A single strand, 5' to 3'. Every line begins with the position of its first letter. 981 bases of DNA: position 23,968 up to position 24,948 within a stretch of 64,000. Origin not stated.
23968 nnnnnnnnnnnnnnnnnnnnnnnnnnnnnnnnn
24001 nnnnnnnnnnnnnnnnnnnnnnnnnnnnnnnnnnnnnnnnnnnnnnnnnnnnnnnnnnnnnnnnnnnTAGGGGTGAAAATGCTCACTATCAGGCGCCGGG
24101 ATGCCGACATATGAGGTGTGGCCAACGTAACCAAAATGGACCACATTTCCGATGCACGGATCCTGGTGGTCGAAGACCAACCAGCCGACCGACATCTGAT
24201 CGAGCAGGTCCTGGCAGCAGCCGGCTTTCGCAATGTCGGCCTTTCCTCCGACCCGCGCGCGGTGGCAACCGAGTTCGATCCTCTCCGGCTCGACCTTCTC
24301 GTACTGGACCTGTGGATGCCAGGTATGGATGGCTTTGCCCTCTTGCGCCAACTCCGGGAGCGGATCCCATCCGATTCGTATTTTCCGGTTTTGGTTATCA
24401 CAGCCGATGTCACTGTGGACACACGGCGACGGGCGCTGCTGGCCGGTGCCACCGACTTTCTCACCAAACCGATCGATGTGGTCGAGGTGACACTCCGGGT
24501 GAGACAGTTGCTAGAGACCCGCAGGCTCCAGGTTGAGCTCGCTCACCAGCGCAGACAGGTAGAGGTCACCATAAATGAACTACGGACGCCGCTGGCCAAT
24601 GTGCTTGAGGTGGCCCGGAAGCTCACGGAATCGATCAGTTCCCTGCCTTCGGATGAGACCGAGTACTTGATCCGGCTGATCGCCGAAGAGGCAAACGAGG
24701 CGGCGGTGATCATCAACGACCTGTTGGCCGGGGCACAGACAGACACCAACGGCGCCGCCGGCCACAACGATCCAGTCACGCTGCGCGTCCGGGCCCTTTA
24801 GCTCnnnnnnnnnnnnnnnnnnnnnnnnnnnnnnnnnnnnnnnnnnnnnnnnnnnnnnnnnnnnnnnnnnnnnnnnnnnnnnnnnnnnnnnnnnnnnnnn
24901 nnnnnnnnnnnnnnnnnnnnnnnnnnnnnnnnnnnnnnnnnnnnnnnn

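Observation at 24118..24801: Receiver domain fused to a histidine-kinase dimerisation helix whose phospho-acceptor His is Asn (pseudo-HisKA, no ATPase domain).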

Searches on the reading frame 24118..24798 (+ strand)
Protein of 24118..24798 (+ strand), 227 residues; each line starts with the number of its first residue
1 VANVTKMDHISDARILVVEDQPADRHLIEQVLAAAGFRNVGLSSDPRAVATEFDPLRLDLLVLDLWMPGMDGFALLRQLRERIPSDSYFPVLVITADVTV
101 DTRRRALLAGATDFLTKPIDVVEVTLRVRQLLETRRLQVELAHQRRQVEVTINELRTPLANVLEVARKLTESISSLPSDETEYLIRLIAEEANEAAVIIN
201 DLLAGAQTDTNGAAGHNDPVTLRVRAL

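Call 3: search_protein_families(library=pfam, proteins=[window:24118-24798:+], max_evalue=10)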
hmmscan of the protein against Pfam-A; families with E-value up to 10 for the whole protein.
window:24118-24798:+ (227 aa): 3 families
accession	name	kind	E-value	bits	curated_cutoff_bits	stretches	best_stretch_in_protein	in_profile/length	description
PF00072.30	Response_reg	-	1.4e-24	86.8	30.2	1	15-128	1-110/111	Response regulator receiver domain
PF00512.31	HisKA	-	5.9e-05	23.5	26.9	1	154-204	12-59/66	His Kinase A (phospho-acceptor) domain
PF07976.19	Phe_hydrox_dim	-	0.19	12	24.9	1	78-161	44-125/197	Phenol hydroxylase, C-terminal dimerisation domain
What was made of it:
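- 24160..24501 (+): Receiver (REC) domain, residues 15-128. The active-site residues D20, D64, T95 and K117 are intact. Pfam Response_reg, 86.8 bits (call 3).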

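Call 4: search_protein_families(library=ncbifam, proteins=[window:24118-24798:+], max_evalue=1)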
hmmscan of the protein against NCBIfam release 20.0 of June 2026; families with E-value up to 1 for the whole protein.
window:24118-24798:+ (227 aa): 99 families (the best 25 are shown)
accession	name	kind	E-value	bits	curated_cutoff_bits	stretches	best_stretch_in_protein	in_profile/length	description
NF007135.0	PRK09581.1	equivalog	4e-23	82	474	1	13-153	3-140/457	PleD family two-component system response regulator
NF012023.0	PRK15479.1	equivalog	1.1e-19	70.9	337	1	14-139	2-123/224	transcriptional regulator TctD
NF008469.0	PRK11361.1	equivalog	2.7e-18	65.9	714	1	13-150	5-138/461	acetoacetate metabolism transcriptional regulator AtoC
TIGR02154.1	PhoB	equivalog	3.9e-18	65.6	296.2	1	13-145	3-131/226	phosphate regulon transcriptional regulator PhoB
TIGR01387.1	cztR_silR_copR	subfamily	1.5e-17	64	279.2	1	15-139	1-121/218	heavy metal response regulator transcription factor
NF051870.1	NAssimRespRegNtrX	equivalog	2.1e-17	63.2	600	1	14-157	3-143/452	nitrogen assimilation response regulator NtrX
TIGR01818.1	ntrC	equivalog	3.5e-17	62.4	558.6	1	15-148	1-130/463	nitrogen regulation protein NR(I)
NF008318.0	PRK11107.1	equivalog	3.5e-17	61.8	890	2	9-131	664-784/920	two-component sensor histidine kinase BarA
NF045505.1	RR_RssB_Pseudo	equivalog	4.1e-17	62.3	700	1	11-160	4-150/394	two-component system response regulator RssB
NF007005.1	PRK09468.1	equivalog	5.3e-17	62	331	1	12-161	3-148/237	osmolarity response regulator transcription factor OmpR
NF045944.1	ResRegRpaBCyano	equivalog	7.3e-17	61.5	330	1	16-157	1-138/229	response regulator transcription factor RpaB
NF053854.1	RespRegPhoBBctds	equivalog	8.5e-17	61.3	270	1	15-190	1-170/225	two-component system response regulator PhoB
NF041733.1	resp_reg_CseB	equivalog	1.2e-16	60.7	350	1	14-197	2-177/228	two-component system response regulator CseB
NF007982.1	PRK10710.1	equivalog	2.4e-16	60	380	1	11-155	6-143/235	envelope stress response regulator BaeR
NF040689.1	MtrAB_MtrA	equivalog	3e-16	59.4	300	1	15-156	1-130/219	MtrAB system response regulator MtrA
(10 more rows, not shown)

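Call 5: find_homologous_proteins(query=window:24118-24798:+, max_evalue=0.001)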
Query window:24118-24798:+ (227 aa): 1330 proteins with E <= 0.001 among 8000 candidates; the best 120 are listed.
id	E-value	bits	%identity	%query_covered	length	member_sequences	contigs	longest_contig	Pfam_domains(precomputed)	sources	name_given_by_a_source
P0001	3.9e-126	437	95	97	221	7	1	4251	PF00072.31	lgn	-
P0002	1.4e-118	412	91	97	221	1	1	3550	PF00072.31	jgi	jgi:DNA-binding response OmpR family regulator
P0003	1.1e-110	386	86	97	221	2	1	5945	PF00512.32,PF00072.31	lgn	-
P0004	6.3e-83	296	62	100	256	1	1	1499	PF00072.31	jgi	jgi:DNA-binding response OmpR family regulator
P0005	1.9e-81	291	63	96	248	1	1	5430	PF00512.32,PF00072.31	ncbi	-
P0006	8.9e-77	276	58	98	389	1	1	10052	PF02518.32,PF00512.32,PF00072.31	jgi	jgi:signal transduction histidine kinase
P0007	1.7e-76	275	58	98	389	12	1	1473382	PF02518.32,PF00512.32,PF00072.31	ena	-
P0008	9.6e-76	272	60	96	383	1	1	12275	PF02518.32,PF00512.32,PF00072.31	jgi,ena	-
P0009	6.8e-69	250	57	96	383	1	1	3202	PF02518.32,PF00512.32,PF00072.31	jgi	jgi:signal transduction histidine kinase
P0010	1.1e-62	230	51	96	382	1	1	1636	PF02518.32,PF00512.32,PF00072.31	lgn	-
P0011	3.2e-55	205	49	89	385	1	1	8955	PF02518.32,PF00512.32,PF00072.31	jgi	jgi:signal transduction histidine kinase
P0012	2.0e-45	173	42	93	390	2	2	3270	PF02518.32,PF00512.32,PF00072.31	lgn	-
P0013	1.3e-44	171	44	89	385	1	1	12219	PF02518.32,PF00512.32,PF00072.31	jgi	jgi:signal transduction histidine kinase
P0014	3.8e-43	166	42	92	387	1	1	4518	PF02518.32,PF00512.32,PF00072.31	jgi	jgi:signal transduction histidine kinase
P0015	7.8e-43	165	41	90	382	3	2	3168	PF02518.32,PF00512.32,PF00072.31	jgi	jgi:signal transduction histidine kinase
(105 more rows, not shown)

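Call 8: find_encoding_contigs(protein=P0003, flank=5000, max_places=3)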
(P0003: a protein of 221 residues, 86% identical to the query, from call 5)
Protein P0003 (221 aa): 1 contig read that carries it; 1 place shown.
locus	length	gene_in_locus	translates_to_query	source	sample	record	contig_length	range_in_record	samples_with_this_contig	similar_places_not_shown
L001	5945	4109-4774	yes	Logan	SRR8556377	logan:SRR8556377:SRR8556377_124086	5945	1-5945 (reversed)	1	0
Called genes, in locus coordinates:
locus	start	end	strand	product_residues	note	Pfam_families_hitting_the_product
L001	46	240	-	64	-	-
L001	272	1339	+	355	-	PF03576:Peptidase_S58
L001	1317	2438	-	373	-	PF01266:DAO, PF07992:Pyr_redox_2 (weak), PF13450:NAD_binding_8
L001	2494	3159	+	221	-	PF03588:Leu_Phe_trans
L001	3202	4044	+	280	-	PF00582:Usp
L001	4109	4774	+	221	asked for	PF00072:Response_reg, PF00512:HisKA (faint)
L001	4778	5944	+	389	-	?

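Call 9: find_encoding_contigs(protein=P0005, flank=5000, max_places=3)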
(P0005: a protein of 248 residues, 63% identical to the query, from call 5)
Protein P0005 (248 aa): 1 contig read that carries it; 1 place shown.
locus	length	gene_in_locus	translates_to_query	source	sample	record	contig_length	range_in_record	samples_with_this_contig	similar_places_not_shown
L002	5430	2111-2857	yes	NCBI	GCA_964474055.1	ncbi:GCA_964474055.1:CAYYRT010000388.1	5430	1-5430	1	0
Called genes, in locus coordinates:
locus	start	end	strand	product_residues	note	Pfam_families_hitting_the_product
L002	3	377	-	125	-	?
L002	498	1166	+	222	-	PF03588:Leu_Phe_trans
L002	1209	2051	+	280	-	PF00582:Usp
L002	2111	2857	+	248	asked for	PF00072:Response_reg, PF00512:HisKA (weak)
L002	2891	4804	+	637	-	PF08447:PAS_3 (faint), PF00989:PAS, PF13188:PAS_8 (weak), PF08448:PAS_4, PF13426:PAS_9, PF00512:HisKA, PF02518:HATPase_c, PF00072:Response_reg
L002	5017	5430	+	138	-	?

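Call 10: find_encoding_contigs(protein=P0007, flank=8000, max_places=3)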
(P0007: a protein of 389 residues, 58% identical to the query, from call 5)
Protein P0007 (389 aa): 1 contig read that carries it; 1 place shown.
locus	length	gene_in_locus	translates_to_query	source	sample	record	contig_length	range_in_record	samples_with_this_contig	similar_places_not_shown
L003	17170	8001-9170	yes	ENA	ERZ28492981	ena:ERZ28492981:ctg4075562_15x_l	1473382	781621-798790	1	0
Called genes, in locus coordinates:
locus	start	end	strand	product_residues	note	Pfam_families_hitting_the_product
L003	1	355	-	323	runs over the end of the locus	PF00480:ROK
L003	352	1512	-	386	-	PF09339:HTH_IclR (faint), PF12802:MarR_2 (faint), PF00480:ROK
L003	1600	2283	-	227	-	PF13490:zf-HC2 (faint), PF22618:RskA_N (weak), PF10099:RskA_C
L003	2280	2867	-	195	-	PF07638:Sigma70_ECF (weak), PF04542:Sigma70_r2, PF08281:Sigma70_r4_2, PF04545:Sigma70_r4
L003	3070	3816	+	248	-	PF02557:VanY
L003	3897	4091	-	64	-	-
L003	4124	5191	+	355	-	PF03576:Peptidase_S58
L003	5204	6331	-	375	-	PF00890:FAD_binding_2 (weak), PF01134:GIDA (weak), PF01266:DAO, PF07992:Pyr_redox_2 (weak), PF13450:NAD_binding_8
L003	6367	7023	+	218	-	PF03588:Leu_Phe_trans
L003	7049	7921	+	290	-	PF00582:Usp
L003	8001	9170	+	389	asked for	PF00072:Response_reg, PF00512:HisKA, PF02518:HATPase_c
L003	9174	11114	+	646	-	PF08447:PAS_3 (faint), PF08448:PAS_4 (faint), PF00989:PAS, PF13188:PAS_8, PF13426:PAS_9, PF00512:HisKA, PF02518:HATPase_c, PF00072:Response_reg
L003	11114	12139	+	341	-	PF00072:Response_reg, PF13487:HD_5, PF01966:HD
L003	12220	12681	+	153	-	-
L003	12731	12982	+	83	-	PF27539:Y2318_C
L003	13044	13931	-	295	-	PF11155:DUF2935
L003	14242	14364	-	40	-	-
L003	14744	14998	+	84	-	-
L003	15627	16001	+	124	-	PF12680:SnoaL_2 (weak), PF13474:SnoaL_3, PF14534:DUF4440 (weak)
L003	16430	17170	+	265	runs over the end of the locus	PF14026:SCO4226-like, PF00211:Guanylate_cyc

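Call 11: find_encoding_contigs(protein=P0001, flank=5000, max_places=2)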
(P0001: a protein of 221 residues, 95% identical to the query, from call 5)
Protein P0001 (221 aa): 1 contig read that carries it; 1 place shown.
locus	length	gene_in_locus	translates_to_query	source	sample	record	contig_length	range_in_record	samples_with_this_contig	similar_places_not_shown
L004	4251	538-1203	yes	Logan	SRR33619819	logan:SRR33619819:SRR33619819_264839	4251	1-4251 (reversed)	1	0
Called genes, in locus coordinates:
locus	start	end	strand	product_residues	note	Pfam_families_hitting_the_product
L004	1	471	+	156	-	?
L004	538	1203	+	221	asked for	PF00072:Response_reg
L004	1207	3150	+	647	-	PF08447:PAS_3, PF08448:PAS_4 (weak), PF00989:PAS, PF08448:PAS_4 (weak), PF13426:PAS_9, PF00512:HisKA, PF02518:HATPase_c, PF00072:Response_reg, +2 more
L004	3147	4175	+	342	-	PF00072:Response_reg, PF13487:HD_5, PF01966:HD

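Call 12: find_encoding_contigs(protein=P0002, flank=5000, max_places=2)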
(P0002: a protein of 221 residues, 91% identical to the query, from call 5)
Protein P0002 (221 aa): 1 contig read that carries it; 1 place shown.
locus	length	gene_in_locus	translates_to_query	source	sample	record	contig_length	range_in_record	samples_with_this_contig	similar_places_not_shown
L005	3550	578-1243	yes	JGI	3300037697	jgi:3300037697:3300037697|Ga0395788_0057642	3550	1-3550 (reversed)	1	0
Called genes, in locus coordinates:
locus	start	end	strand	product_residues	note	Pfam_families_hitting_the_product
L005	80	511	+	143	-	PF00582:Usp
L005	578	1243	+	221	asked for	PF00072:Response_reg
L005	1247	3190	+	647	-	PF08447:PAS_3, PF08448:PAS_4 (weak), PF00989:PAS, PF13188:PAS_8 (weak), PF13426:PAS_9, PF00512:HisKA, PF02518:HATPase_c, PF00072:Response_reg, +1 more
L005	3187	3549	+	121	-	?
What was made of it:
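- Checked: The short form occurs in four independent assemblies (the window, L001, L004, L005), so it is not a sequencing artefact (calls 8, 11, 12).
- The same 221-aa form, with the same two junctions, occurs in three other independent assemblies at 86-95% identity (calls 5, 8, 11, 12).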

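Call 13: find_encoding_contigs(protein=P0004, flank=5000, max_places=2)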
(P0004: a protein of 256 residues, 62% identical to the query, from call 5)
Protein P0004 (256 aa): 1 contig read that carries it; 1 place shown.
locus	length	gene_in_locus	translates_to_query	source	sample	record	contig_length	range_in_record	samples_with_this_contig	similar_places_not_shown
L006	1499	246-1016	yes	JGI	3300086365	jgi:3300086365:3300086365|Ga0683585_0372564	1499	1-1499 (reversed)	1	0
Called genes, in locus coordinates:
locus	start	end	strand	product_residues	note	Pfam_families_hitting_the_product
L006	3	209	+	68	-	?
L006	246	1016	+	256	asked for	PF00072:Response_reg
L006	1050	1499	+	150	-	?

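Call 14: find_encoding_contigs(protein=P0008, flank=6000, max_places=2)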
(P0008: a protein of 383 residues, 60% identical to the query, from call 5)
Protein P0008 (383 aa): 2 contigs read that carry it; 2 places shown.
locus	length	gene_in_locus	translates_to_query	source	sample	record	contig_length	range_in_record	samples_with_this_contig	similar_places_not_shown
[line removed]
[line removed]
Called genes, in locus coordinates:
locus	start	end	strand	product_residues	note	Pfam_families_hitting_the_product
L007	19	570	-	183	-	PF07638:Sigma70_ECF (weak), PF04542:Sigma70_r2, PF08281:Sigma70_r4_2, PF04545:Sigma70_r4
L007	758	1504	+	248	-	PF02557:VanY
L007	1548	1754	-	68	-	-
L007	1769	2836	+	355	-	PF03576:Peptidase_S58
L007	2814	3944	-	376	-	PF00070:Pyr_redox (weak), PF00890:FAD_binding_2 (faint), PF01266:DAO, PF07992:Pyr_redox_2 (weak), PF13450:NAD_binding_8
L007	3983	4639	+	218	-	PF03588:Leu_Phe_trans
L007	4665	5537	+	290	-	PF00582:Usp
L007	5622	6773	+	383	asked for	PF00072:Response_reg, PF00512:HisKA, PF02518:HATPase_c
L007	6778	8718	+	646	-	PF08447:PAS_3 (faint), PF00989:PAS, PF08448:PAS_4 (weak), PF13188:PAS_8, PF13426:PAS_9, PF00512:HisKA, PF02518:HATPase_c, PF00072:Response_reg, +1 more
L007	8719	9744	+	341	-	PF00072:Response_reg, PF13487:HD_5, PF01966:HD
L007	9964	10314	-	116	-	-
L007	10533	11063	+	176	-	PF00258:Flavodoxin_1 (faint)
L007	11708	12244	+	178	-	PF05163:DinB, PF12867:DinB_2 (weak)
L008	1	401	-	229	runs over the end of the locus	PF22618:RskA_N (weak), PF10099:RskA_C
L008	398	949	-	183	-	PF07638:Sigma70_ECF (weak), PF04542:Sigma70_r2, PF08281:Sigma70_r4_2, PF04545:Sigma70_r4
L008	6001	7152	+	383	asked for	PF00072:Response_reg, PF00512:HisKA, PF02518:HATPase_c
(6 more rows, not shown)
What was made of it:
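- On Rec-controlled histidine kinase (LvrB type): Syntenic orthologues of 383-389 aa (calls 10, 14).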

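Call 23: find_related_loci(query=window:24118-24798:+, collection=genome_contigs, flank=4000)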
Query window:24118-24798:+ (227 aa) in genome_contigs; peptide patterns used: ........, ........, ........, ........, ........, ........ (x = any residue, [..] = any of these).
600 stretches matched a pattern (row limit reached: there are more); 566 encode a relative of the query (tblastn E <= 1e-3); the best 80 are kept; 80 distinct loci.
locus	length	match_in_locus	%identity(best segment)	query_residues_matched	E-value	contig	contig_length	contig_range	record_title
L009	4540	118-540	50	14-154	1e-38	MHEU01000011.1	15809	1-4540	MAG: Nitrospirae bacterium RIFCSPLOWO2_02_FULL_62_14 rifcsplowo2_02_scaffold_13131, whole genome shotgun sequence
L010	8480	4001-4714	38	1-209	2e-37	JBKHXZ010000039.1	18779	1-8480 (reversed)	MAG: Acidimicrobiia bacterium isolate N_bin.31.orig k127_638512, whole genome shotgun sequence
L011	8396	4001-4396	45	10-141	2e-32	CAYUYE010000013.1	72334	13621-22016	MAG TPA_asm: uncultured Nitrospira sp. isolate SRP237561_co1_112 genome assembly, contig: NODE_470_length_72334_cov_19.9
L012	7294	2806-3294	42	1-163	6e-29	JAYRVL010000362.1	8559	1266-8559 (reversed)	MAG: Anaerolineae bacterium isolate NJ_NJASGE3bin.1 k141_644213, whole genome shotgun sequence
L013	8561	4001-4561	37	32-209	2e-23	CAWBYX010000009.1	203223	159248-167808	MAG: uncultured Verrucomicrobiae bacterium isolate MFD00964.bin.1.257 genome assembly, contig: contig_21831, whole genom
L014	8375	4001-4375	44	14-138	4e-23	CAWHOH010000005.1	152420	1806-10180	MAG: uncultured Actinomycetota bacterium isolate MFD01213.bin.3.552 genome assembly, contig: contig_1984, whole genome s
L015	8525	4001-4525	38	15-182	6e-22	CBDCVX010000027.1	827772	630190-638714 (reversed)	MAG: Longimicrobiales bacterium isolate a0b5b817-e2af-4f96-8917-99eef08e4199 genome assembly, contig: contig_27, whole g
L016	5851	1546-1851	50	50-142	3e-21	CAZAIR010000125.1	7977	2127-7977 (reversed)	MAG TPA_asm: uncultured Burkholderiaceae bacterium isolate binchicken_co214_58 genome assembly, contig: NODE_11706_lengt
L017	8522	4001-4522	32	14-187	3e-21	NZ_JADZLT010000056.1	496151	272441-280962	Methylobrevis albus strain L22 220_496151_70097566, whole genome shotgun sequence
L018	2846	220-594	43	10-135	7e-21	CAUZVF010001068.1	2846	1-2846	MAG: Planctomycetota bacterium isolate CB6_Bottom.34 genome assembly, contig: Ga0310122_10033941, whole genome shotgun s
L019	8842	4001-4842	38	13-152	9e-21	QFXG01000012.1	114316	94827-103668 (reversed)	MAG: Candidatus Nitrotoga sp. SPKER Ga0182819_112, whole genome shotgun sequence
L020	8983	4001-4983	34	10-202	1e-20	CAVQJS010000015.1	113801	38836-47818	MAG: uncultured Actinomycetota bacterium isolate MFD02360.bin.2.166 genome assembly, contig: contig_4060, whole genome s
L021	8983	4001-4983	33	10-202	1e-20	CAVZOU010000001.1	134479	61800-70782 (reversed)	MAG: uncultured Actinomycetota bacterium isolate MFD02840.bin.2.95 genome assembly, contig: contig_115015, whole genome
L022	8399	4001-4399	36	10-143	8e-20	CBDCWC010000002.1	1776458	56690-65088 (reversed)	MAG: Nitrospirales bacterium isolate 6f075408-31d1-491d-9b65-5e7b194c0066 genome assembly, contig: contig_2, whole genom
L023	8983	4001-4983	32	10-202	9e-20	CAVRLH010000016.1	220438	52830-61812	MAG: uncultured Actinomycetota bacterium isolate MFD01275.bin.2.29 genome assembly, contig: contig_3724, whole genome sh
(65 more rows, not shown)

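Call 31: predict_structure(alignment_id=A2)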
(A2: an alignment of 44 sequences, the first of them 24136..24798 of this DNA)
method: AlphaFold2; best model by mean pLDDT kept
length: 221 residues; sequences in the alignment: 44
mean_pLDDT: 82.0   pTM: 0.70
mean pLDDT of the five models: 82.0, 80.0, 79.7, 78.9, 77.5
residues with pLDDT >= 90: 100; 70-90: 89; 50-70: 13; < 50: 19
segments of 3 or more residues with pLDDT < 50: 204-221
pLDDT, mean of each block of 10 residues (from residue 1): 81 93 93 92 88 94 90 90 94 91 94 91 94 87 79 79 73 76 78 72 44 37 32
secondary structure, 60 per line:
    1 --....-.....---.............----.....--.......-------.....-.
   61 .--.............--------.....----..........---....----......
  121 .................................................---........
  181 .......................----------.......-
elements in order: H3-6 E8-12 H16-28 E33-37 H40-46 E54-58 H66-76 E85-89 H94-103 E107-110 H115-169 H173-203 H214-220
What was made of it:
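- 24478..24576 (+): REC alpha-5 plus the remaining N-terminal part of the signalling (alpha-S) helix, residues 121-153. It ends at Asn153. AF2 predicts one continuous helix, residues 115-169 in ATG numbering (121-175 in GTG numbering) (call 31).
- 24745..24801 (+): Disordered C-terminal tail and stop codon. It contains the scar of the 133-codon CA-domain deletion, within a few codons of 24787. The terminal ...RAL* resembles the ...PRAL* end of the intact kinases. AF2 pLDDT is below 50 for residues 204-221 in ATG numbering (call 31).
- Structure: the AF2 model shows REC, one long helix, a turn, a second helix, then disorder (call 31). The last 18 residues are predicted to be disordered (call 31). 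The protein has a helical-hairpin fold (call 31).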
